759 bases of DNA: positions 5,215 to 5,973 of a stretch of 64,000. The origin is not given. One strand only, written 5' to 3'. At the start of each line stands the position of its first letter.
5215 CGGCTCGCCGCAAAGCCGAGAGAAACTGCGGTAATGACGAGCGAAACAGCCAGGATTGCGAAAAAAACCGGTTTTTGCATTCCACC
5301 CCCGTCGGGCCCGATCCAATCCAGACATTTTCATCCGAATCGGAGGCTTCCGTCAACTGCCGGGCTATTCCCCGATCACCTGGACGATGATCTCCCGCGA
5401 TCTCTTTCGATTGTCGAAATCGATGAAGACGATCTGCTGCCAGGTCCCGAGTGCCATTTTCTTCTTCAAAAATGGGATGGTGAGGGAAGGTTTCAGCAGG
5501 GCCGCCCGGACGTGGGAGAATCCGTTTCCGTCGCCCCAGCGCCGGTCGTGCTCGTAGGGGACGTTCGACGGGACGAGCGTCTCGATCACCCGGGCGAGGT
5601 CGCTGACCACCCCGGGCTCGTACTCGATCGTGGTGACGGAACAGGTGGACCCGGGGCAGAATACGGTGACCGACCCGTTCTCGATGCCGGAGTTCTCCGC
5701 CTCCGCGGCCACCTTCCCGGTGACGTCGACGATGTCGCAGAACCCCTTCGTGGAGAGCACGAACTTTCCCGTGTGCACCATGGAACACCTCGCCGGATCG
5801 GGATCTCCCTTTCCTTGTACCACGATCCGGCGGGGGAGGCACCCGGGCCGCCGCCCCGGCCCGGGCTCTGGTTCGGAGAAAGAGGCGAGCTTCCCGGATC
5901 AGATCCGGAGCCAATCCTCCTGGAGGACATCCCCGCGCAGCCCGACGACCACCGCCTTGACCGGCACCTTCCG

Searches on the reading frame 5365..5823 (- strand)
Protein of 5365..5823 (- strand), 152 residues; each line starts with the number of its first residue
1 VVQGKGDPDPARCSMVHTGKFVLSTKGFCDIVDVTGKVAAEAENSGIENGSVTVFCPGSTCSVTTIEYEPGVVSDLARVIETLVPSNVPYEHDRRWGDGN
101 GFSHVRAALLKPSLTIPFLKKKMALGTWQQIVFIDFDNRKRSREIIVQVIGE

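Call 11: search_protein_families(library=pfam, proteins=[window:5365-5823:-], max_evalue=0.01)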
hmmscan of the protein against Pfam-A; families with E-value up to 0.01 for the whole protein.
window:5365-5823:- (152 aa): 1 family
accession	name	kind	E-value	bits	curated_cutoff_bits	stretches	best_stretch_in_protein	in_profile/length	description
PF01894.22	UPF0047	-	9.8e-34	116.4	27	1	33-149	1-117/117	Uncharacterised protein family UPF0047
